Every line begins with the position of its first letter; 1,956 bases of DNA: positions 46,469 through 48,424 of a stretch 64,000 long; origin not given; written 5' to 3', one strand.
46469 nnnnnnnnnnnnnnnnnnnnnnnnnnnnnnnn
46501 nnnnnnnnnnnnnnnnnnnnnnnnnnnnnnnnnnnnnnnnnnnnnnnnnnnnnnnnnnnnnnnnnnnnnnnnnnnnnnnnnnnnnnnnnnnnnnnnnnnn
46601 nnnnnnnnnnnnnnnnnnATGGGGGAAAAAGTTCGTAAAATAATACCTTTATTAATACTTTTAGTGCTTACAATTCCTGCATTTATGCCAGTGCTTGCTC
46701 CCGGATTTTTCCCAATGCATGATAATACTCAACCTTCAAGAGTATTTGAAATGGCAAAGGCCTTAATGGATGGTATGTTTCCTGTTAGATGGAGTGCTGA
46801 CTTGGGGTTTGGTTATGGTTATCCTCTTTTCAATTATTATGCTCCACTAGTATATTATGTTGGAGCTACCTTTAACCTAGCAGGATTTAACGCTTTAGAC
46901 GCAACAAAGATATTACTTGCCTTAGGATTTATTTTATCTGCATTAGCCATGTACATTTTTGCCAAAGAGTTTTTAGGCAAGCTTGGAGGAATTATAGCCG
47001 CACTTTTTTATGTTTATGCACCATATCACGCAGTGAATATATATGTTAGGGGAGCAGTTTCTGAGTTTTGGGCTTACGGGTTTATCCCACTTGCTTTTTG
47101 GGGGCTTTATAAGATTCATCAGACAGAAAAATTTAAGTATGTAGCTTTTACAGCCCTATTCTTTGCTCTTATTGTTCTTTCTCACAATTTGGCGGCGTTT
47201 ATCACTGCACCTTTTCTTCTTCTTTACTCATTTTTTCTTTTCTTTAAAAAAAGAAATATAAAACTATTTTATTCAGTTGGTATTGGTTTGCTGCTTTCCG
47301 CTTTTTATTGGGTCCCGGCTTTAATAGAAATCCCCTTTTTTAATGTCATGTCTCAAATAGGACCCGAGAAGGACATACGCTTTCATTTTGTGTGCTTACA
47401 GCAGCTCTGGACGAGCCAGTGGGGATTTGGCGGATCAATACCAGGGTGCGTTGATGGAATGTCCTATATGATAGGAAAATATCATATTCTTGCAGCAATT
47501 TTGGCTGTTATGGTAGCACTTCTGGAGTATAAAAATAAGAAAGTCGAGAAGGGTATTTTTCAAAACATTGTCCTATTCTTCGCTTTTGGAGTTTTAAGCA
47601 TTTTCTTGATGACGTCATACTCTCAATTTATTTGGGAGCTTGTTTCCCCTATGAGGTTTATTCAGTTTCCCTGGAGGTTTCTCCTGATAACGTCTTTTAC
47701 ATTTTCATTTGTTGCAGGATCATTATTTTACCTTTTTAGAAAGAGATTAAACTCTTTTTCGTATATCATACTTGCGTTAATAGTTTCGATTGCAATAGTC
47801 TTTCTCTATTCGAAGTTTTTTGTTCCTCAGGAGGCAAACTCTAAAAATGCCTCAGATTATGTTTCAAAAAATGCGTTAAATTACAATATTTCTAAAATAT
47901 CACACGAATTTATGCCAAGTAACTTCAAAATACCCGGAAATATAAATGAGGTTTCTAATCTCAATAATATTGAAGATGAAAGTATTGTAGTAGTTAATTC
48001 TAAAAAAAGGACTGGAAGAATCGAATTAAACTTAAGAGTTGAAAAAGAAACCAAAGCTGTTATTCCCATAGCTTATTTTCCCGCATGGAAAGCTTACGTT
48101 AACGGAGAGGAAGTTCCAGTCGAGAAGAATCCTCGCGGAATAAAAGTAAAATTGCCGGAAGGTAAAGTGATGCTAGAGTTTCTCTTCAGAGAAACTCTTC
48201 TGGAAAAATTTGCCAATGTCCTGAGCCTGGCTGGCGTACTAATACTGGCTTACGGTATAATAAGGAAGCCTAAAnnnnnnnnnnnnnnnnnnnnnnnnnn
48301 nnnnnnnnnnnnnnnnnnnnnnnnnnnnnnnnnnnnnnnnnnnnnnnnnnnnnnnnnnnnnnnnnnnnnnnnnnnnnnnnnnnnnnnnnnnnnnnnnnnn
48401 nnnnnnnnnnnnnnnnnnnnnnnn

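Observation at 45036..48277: Tandem paralog pair of giant PTPS-related membrane proteins with conserved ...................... N-terminal block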

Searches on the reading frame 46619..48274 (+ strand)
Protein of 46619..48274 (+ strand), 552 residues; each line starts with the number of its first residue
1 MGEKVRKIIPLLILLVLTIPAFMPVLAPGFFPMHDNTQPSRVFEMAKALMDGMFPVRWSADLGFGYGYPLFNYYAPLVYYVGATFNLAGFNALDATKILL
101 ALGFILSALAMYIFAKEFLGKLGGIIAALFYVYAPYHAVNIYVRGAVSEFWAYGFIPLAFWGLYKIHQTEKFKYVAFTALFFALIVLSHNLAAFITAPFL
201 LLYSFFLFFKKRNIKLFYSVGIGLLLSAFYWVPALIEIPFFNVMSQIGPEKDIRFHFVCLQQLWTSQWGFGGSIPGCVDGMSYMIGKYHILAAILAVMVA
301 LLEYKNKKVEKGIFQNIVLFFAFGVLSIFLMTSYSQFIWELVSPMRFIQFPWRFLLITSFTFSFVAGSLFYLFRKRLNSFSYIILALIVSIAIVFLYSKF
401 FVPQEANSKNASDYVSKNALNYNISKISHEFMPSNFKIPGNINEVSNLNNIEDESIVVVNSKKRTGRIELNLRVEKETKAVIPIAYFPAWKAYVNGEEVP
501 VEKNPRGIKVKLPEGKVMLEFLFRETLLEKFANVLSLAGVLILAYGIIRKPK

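Call 4: search_protein_families(library=pfam, proteins=[window:46619-48274:+], max_evalue=0.1)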
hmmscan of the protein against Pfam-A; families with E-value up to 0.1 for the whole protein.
window:46619-48274:+ (552 aa): 2 families
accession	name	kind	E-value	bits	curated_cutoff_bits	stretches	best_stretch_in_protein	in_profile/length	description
PF10131.15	PTPS_related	-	2.8e-10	39.8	26.4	1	71-405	1-314/621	6-pyruvoyl-tetrahydropterin synthase related domain; membrane protein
PF13231.12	PMT_2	-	0.0053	17.4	26.1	1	79-229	7-152/160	Dolichyl-phosphate-mannose-protein mannosyltransferase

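Call 6: search_protein_families(library=ncbifam, proteins=[window:46619-48274:+], max_evalue=0.01)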
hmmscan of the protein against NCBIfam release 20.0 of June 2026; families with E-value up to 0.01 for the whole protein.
window:46619-48274:+ (552 aa): 1 family
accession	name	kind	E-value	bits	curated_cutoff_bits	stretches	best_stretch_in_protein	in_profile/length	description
TIGR04154.1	archaeo_STT3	subfamily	0.0075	14.7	450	0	288-428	215-352/831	oligosaccharyl transferase, archaeosortase A system-associated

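Call 7: search_solved_structures(query=window:46619-48274:+, max_evalue=10)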
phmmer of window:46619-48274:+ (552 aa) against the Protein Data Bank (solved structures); distinct sequences matched with E-value up to 10: 0.

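Call 9: find_homologous_proteins(query=window:46619-48274:+, max_evalue=0.00001)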
Query window:46619-48274:+ (552 aa): 2309 proteins with E <= 0.00001 among 8000 candidates; the best 120 are listed.
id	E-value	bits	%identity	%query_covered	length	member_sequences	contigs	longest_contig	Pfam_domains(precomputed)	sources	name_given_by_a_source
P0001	0.0e+0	1218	100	100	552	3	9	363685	PF10131.16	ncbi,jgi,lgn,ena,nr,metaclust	ncbi:MAG: hypothetical protein A2798_01845 [Candidatus Levybacteria bacterium RIFCSPHIGHO2_01_FULL_3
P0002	0.0e+0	1032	83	100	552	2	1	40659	PF10131.16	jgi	jgi:uncharacterized membrane protein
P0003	1.8e-296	1002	79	100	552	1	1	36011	PF10131.16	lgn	-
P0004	2.2e-202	692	56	100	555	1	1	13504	PF10131.16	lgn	-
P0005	4.9e-200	684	55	100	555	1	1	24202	PF10131.16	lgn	-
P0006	1.6e-198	679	56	96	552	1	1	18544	PF10131.16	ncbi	-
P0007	1.0e-197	676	54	100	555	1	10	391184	PF10131.16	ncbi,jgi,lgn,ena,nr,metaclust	ncbi:MAG: hypothetical protein A3B38_02235 [Candidatus Levybacteria bacterium RIFCSPLOWO2_01_FULL_36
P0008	5.4e-196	671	54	99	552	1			PF10131.16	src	-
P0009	8.0e-196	670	54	100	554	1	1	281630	PF10131.16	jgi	-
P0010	2.9e-175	602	48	99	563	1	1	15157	PF10131.16,PF13231.13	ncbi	-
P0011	1.5e-173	596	47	99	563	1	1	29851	PF10131.16,PF09586.17,PF13231.13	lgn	-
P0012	4.5e-172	592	47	96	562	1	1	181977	PF10131.16,PF13231.13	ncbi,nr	ncbi:MAG: glycosyltransferase family 39 protein [Candidatus Levybacteria bacterium]|nr:glycosyltrans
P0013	7.0e-172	591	49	99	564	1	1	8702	PF10131.16,PF13231.13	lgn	-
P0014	6.8e-171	588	48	99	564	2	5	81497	PF10131.16,PF09586.17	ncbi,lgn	-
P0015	1.2e-167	577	46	99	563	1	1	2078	PF10131.16,PF09586.17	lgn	-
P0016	1.9e-167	576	47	99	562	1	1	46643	PF10131.16,PF13231.13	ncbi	-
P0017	2.2e-166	573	47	99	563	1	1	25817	PF10131.16,PF13231.13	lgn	-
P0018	2.7e-166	573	48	98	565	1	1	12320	PF10131.16,PF13231.13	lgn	-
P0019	9.3e-166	571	47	97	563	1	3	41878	PF10131.16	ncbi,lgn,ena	ncbi:MAG: 6-pyruvoyl-tetrahydropterin synthase-related protein [Patescibacteria group bacterium]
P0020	2.5e-165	569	47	99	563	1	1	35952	PF10131.16,PF13231.13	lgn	-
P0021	9.3e-165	567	47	99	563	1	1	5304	PF10131.16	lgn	-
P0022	1.8e-164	566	47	97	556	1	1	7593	PF10131.16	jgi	jgi:uncharacterized membrane protein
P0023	6.3e-164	565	47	99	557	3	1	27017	PF10131.16,PF13231.13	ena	-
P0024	1.0e-163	564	47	100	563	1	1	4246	PF10131.16,PF09586.17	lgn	-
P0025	1.3e-163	564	47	99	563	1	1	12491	PF10131.16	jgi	jgi:hypothetical protein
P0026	2.7e-163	563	47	100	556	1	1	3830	PF10131.16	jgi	jgi:uncharacterized membrane protein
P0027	5.8e-163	562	47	99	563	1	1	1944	PF10131.16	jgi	jgi:uncharacterized membrane protein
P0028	7.1e-163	561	48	99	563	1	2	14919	PF10131.16,PF13231.13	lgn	-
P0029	1.5e-162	560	46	99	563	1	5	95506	PF10131.16,PF13231.13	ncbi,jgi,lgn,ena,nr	ncbi:MAG TPA: 6-pyruvoyl-tetrahydropterin synthase-related protein [Patescibacteria group bacterium]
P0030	1.9e-162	560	48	96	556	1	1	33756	PF10131.16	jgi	jgi:uncharacterized membrane protein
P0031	4.8e-162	558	47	96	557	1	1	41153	PF10131.16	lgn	-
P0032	7.9e-162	558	46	99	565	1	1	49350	PF10131.16,PF09586.17,PF13231.13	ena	-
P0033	1.5e-161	557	47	99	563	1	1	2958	PF10131.16,PF13231.13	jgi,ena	-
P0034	1.6e-161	557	46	99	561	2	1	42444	PF10131.16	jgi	jgi:uncharacterized membrane protein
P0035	1.8e-161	557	47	99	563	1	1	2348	PF10131.16,PF13231.13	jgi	jgi:uncharacterized membrane protein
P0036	2.8e-161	556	47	98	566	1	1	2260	PF10131.16,PF13231.13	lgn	-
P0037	4.5e-161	555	46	99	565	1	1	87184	PF10131.16,PF09586.17,PF13231.13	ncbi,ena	-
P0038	6.0e-161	555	47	99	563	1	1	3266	PF10131.16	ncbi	-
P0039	6.5e-161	555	46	97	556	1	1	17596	PF10131.16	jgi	jgi:uncharacterized membrane protein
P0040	7.2e-161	555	46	99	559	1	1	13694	PF10131.16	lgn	-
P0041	7.3e-161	555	46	99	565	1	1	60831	PF10131.16,PF09586.17,PF13231.13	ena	-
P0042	8.7e-161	554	47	99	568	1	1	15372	PF10131.16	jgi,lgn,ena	-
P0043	8.8e-161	554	46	99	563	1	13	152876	PF10131.16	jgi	jgi:uncharacterized membrane protein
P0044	1.0e-160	554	47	99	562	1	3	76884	PF10131.16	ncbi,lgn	-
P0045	1.5e-160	554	46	99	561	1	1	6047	PF10131.16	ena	-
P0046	2.0e-160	553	47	96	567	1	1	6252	PF10131.16,PF13231.13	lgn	-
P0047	3.7e-160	552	48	96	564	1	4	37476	PF10131.16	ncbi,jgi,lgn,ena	ncbi:MAG: 6-pyruvoyl-tetrahydropterin synthase-related protein [Candidatus Levyibacteriota bacterium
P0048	4.9e-160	552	46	95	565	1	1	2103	PF10131.16,PF09586.17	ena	-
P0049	5.0e-160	552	47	99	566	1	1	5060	PF10131.16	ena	-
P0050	9.3e-160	551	47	99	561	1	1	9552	PF10131.16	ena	-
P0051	1.3e-159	550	46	99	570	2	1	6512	PF10131.16,PF09586.17,PF13231.13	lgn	-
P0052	1.5e-159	550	47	94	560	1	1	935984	PF10131.16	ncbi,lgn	-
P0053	1.6e-159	550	45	100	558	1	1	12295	PF10131.16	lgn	-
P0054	1.7e-159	550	46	99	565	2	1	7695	PF10131.16,PF09586.17,PF13231.13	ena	-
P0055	2.0e-159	550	45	99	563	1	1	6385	PF10131.16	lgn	-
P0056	2.6e-159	549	46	99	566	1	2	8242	PF10131.16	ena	-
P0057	3.4e-159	549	45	99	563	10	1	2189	PF10131.16,PF09586.17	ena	-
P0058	4.2e-159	549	46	100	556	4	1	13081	PF10131.16,PF09586.17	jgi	-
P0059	1.1e-158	547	46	99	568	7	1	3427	PF10131.16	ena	-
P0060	1.1e-158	547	45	99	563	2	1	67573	PF10131.16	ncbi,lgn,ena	-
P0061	1.8e-158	547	46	99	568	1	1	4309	PF10131.16,PF13231.13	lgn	-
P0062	1.9e-158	547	47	99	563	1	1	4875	PF10131.16,PF13231.13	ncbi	-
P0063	2.1e-158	546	46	99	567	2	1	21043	PF10131.16,PF02516.21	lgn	-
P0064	2.1e-158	546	46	99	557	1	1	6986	PF10131.16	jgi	jgi:uncharacterized membrane protein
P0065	2.1e-158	546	45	99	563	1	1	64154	PF10131.16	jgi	-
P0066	3.0e-158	546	46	99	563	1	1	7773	PF10131.16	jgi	jgi:uncharacterized membrane protein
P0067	3.6e-158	546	47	95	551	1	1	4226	PF10131.16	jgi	jgi:uncharacterized membrane protein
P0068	3.7e-158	546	48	94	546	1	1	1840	PF10131.16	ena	-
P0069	4.8e-158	545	48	96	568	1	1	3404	PF10131.16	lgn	-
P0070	5.8e-158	545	45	96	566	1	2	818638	PF10131.16,PF13231.13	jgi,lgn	jgi:hypothetical protein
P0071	8.0e-158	545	46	99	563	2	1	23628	PF10131.16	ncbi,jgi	-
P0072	9.5e-158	544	47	96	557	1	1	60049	PF10131.16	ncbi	-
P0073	1.1e-157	544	45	99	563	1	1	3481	PF10131.16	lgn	-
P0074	2.2e-157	543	45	99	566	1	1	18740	PF10131.16,PF13231.13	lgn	-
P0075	2.8e-157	543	46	99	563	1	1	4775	PF10131.16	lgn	-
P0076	3.2e-157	543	45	99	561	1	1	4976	PF10131.16,PF02516.21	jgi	jgi:uncharacterized membrane protein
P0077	4.7e-157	542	46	99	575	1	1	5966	PF10131.16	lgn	-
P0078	7.1e-157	541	46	99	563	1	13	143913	PF10131.16,PF13231.13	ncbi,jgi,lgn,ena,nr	ncbi:MAG TPA: 6-pyruvoyl-tetrahydropterin synthase-related protein [Patescibacteria group bacterium]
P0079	8.9e-157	541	45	99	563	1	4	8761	PF10131.16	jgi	jgi:hypothetical protein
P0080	9.9e-157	541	45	99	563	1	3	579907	PF10131.16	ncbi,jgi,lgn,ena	ncbi:MAG: 6-pyruvoyl-tetrahydropterin synthase-related protein [Candidatus Levyibacteriota bacterium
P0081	1.3e-156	541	46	96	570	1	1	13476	PF10131.16,PF09586.17,PF13231.13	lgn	-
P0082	1.5e-156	540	47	99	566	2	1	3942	PF10131.16,PF13231.13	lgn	-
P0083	1.7e-156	540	45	99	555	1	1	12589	PF10131.16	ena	-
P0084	1.9e-156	540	47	99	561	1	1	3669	PF10131.16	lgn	-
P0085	4.4e-156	539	45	94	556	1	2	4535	PF10131.16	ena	-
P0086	4.7e-156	539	46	100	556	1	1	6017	PF10131.16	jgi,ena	-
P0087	4.9e-156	539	45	94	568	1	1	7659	PF10131.16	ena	-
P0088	5.1e-156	539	46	99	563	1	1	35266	PF10131.16,PF13231.13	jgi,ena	-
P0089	5.4e-156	539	46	98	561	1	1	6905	PF10131.16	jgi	jgi:4-amino-4-deoxy-L-arabinose transferase-like glycosyltransferase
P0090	6.0e-156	538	45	99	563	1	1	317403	PF10131.16,PF09586.17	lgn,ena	-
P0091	6.3e-156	538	45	99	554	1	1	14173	PF10131.16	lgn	-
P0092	8.0e-156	538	45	97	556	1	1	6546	PF10131.16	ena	-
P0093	8.8e-156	538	47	99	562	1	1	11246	PF10131.16,PF09586.17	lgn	-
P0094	1.8e-155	537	45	96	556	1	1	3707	PF10131.16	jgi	-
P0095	2.0e-155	537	48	99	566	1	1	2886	PF10131.16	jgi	jgi:hypothetical protein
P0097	2.7e-155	536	46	99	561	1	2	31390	PF10131.16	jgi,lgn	jgi:uncharacterized membrane protein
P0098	2.8e-155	536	45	96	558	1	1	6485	PF10131.16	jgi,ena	-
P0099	3.7e-155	536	45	99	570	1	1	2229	PF10131.16,PF09586.17,PF13231.13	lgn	-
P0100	4.3e-155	536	45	99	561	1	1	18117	PF10131.16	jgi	jgi:uncharacterized membrane protein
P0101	7.2e-155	535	46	99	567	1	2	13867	PF10131.16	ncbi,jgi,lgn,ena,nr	ncbi:MAG: hypothetical protein COU25_01660 [Candidatus Levybacteria bacterium CG10_big_fil_rev_8_21_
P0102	8.6e-155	535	45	99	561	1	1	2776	PF10131.16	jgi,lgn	-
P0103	9.0e-155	534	45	97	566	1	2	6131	PF10131.16,PF09586.17,PF13231.13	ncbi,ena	-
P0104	1.0e-154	534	45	99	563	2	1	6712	PF10131.16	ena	-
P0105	1.1e-154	534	45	99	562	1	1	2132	PF10131.16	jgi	jgi:hypothetical protein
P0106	1.2e-154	534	45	99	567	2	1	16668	PF10131.16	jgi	-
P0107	1.2e-154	534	47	98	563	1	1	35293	PF10131.16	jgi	jgi:4-amino-4-deoxy-L-arabinose transferase-like glycosyltransferase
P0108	1.7e-154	534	47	99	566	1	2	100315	PF10131.16,PF13231.13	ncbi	-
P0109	2.1e-154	533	46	99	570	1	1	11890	PF10131.16,PF09586.17,PF13231.13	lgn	-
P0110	2.1e-154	533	45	99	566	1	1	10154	PF10131.16,PF13231.13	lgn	-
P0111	2.7e-154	533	45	97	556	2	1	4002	PF10131.16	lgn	-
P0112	2.9e-154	533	45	99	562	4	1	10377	PF10131.16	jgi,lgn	jgi:hypothetical protein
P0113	3.8e-154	532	45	97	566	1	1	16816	PF10131.16,PF09586.17,PF13231.13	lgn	-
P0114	5.3e-154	532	45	99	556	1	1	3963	PF10131.16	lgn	-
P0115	5.4e-154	532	45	100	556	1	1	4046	PF10131.16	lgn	-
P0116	5.8e-154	532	45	99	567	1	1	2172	PF10131.16,PF13231.13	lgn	-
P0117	7.0e-154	532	47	93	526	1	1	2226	PF10131.16,PF09586.17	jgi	-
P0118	1.1e-153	531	45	99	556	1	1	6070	PF10131.16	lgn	-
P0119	1.2e-153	531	46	98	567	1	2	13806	PF10131.16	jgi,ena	-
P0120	1.7e-153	530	45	98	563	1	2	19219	PF10131.16,PF09586.17,PF13231.13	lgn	-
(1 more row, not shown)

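Call 17: find_encoding_contigs(protein=P0007, flank=10000, max_places=2)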
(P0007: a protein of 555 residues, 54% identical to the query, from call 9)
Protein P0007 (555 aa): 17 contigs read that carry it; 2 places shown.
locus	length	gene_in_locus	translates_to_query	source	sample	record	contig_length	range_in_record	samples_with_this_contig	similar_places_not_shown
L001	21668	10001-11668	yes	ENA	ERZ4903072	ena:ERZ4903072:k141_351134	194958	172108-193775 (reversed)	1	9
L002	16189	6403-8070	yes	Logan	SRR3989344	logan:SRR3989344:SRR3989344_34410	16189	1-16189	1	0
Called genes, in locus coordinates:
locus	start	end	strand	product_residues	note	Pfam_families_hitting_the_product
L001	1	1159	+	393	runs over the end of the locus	PF26314:MptA_B_family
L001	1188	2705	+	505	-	PF02366:PMT (weak), PF13231:PMT_2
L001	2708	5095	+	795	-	PF09586:YfhO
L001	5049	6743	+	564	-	PF13231:PMT_2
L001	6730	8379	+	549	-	PF13231:PMT_2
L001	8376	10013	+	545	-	PF10131:PTPS_related (weak)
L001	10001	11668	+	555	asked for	PF10131:PTPS_related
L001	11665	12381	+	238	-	PF00535:Glycos_transf_2, PF10111:Glyco_tranf_2_2 (weak)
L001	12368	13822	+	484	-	PF01943:Polysacc_synt, PF13440:Polysacc_synt_3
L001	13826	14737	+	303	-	PF00535:Glycos_transf_2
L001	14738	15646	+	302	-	PF00535:Glycos_transf_2, PF13641:Glyco_tranf_2_3, PF13632:Glyco_trans_2_3 (faint)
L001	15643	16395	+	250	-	PF00535:Glycos_transf_2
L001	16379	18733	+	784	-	PF09586:YfhO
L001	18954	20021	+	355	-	PF00534:Glycos_transf_1, PF13692:Glyco_trans_1_4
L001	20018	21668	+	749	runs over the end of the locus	PF09586:YfhO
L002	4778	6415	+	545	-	PF10131:PTPS_related (weak)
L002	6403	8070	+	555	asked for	PF10131:PTPS_related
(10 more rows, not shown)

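Call 18: find_encoding_contigs(protein=P0052, flank=10000, max_places=2)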
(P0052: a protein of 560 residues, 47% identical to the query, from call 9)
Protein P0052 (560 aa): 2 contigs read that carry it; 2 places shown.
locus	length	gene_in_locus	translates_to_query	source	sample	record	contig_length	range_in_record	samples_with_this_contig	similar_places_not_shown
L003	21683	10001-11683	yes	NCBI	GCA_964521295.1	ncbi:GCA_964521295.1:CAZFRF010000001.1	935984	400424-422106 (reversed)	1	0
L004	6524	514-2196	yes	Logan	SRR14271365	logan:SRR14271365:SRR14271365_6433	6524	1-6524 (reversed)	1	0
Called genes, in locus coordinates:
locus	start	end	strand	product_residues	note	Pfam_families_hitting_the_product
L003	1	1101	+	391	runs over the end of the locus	PF26314:MptA_B_family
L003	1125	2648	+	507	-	PF13231:PMT_2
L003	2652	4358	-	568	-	PF02366:PMT, PF13231:PMT_2 (weak)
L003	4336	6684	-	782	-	PF09586:YfhO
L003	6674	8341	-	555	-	PF02366:PMT, PF13231:PMT_2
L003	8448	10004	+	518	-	PF10131:PTPS_related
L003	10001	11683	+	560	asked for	PF10131:PTPS_related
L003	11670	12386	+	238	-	PF00535:Glycos_transf_2, PF10111:Glyco_tranf_2_2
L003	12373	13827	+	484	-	PF01943:Polysacc_synt, PF13440:Polysacc_synt_3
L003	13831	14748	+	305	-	PF00535:Glycos_transf_2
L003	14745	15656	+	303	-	PF00535:Glycos_transf_2, PF13641:Glyco_tranf_2_3, PF13632:Glyco_trans_2_3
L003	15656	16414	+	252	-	PF00535:Glycos_transf_2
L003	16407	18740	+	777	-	PF09586:YfhO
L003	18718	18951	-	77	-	PF18893:DUF5652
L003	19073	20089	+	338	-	PF00534:Glycos_transf_1, PF13692:Glyco_trans_1_4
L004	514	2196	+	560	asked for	PF10131:PTPS_related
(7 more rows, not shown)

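Call 19: predict_structure(alignment_id=A1)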
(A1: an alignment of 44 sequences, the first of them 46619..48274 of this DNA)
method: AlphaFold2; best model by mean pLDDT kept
length: 552 residues; sequences in the alignment: 44
mean_pLDDT: 88.8   pTM: 0.90
mean pLDDT of the five models: 88.8, 88.9, 87.6, 87.4, 84.9
residues with pLDDT >= 90: 337; 70-90: 182; 50-70: 26; < 50: 7
segments of 3 or more residues with pLDDT < 50: 248-250
pLDDT, mean of each block of 10 residues (from residue 1): 77 93 88 85 94 88 88 83 97 95 96 97 96 89 85 96 96 95 94 93 98 95 94 85 60 76 64 56 77 96 93 97 97 89 76 91 96 89 93 90 83 92 86 86 83 86 92 95 92 97 92 97 92 95 89 59
secondary structure, 60 per line:
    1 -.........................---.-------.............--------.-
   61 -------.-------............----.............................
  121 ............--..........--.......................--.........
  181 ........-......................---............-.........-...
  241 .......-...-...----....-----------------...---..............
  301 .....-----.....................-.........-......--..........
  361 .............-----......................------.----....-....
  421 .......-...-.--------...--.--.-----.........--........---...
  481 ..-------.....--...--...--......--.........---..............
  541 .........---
elements in order: H2-26 H38-50 H76-87 H92-132 H135-144 H147-169 H172-188 H190-211 H215-226 H228-236 H242-247 H260-263 H287-305 H311-331 H333-341 H343-348 H351-373 H379-400 H412-415 H417-427 E456-464 E467-474 E478-482 E490-494 E497-499 E502-504 E507-512 E515-523 H527-549

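Call 22: fold_search(model_id=the predicted structure, library=pdb)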
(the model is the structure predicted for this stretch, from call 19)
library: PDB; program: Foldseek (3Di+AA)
matches with E <= 10: 471; with E <= 0.001: 13
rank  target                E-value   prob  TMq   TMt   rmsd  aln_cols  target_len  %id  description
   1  6c26_A                5.6e-06  1.00  0.44  0.39  12.4       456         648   16  The Cryo-EM structure of a eukaryotic oligosaccharyl transferase complex (released 2018-01-31)
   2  8age_A                1.5e-05  1.00  0.46  0.41  11.1       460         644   16  Structure of yeast oligosaccharylransferase complex with acceptor peptide bound (released 2022-12-07)
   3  6w98_A                3.1e-05  1.00  0.43  0.20   6.8       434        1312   14  Single-Particle Cryo-EM Structure of Arabinofuranosyltransferase AftD from Mycobacteria (released 2020-05-13)
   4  6ezn_F                3.7e-05  1.00  0.46  0.40  12.0       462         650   15  Cryo-EM structure of the yeast oligosaccharyltransferase (OST) complex (released 2018-01-17)
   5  8agb_A                3.7e-05  1.00  0.46  0.40  11.9       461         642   16  Structure of yeast oligosaccharylransferase complex with lipid-linked oligosaccharide bound (released 2022-12-07)
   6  5gmy_A                3.9e-05  1.00  0.42  0.30  11.6       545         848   12  Crystal structure of the Archaeoglobus fulgidus oligosaccharyltransferase (O29867_ARCFU) tethered with an acceptor pep (released 2017-02-01)
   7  8pn9_A                4.3e-05  1.00  0.44  0.38  11.4       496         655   13  Structure of human oligosaccharyltransferase OST-A complex bound to NGI-1 (released 2024-05-08)
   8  7oci_F                4.7e-05  1.00  0.46  0.40  12.7       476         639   15  Cryo-EM structure of yeast Ost6p containing oligosaccharyltransferase complex (released 2022-02-16)
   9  6wby                  9.5e-05  1.00  0.39  0.20   8.9       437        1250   15  Single-Particle Cryo-EM Structure of Arabinofuranosyltransferase AftD from Mycobacteria, Mutant R1389S Class 2 (released 2020-05-13)
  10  8agc_A                9.5e-05  1.00  0.42  0.34  11.3       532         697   14  Structure of yeast oligosaccharylransferase complex with lipid-linked oligosaccharide and non-acceptor peptide bound (released 2022-12-07)
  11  3waj                  1.3e-04  1.00  0.38  0.28  13.8       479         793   16  Crystal structure of the Archaeoglobus fulgidus oligosaccharyltransferase (O29867_ARCFU) complex with Zn and sulfate (released 2013-10-30)
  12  8b6l_I                3.9e-04  1.00  0.43  0.35  12.9       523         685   13  Subtomogram average of the human Sec61-TRAP-OSTA-translocon (released 2022-12-07)
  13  6wbx                  6.1e-04  1.00  0.34  0.17  14.7       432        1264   14  Single-Particle Cryo-EM Structure of Arabinofuranosyltransferase AftD from Mycobacteria, Mutant R1389S Class 1 (released 2020-05-13)
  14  6s7t_A                1.1e-03  1.00  0.42  0.34  13.5       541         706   10  Cryo-EM structure of human oligosaccharyltransferase complex OST-B (released 2019-12-18)
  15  6s7o_A                1.7e-03  1.00  0.43  0.37  12.2       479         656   14  Cryo-EM structure of human oligosaccharyltransferase complex OST-A (released 2019-12-18)
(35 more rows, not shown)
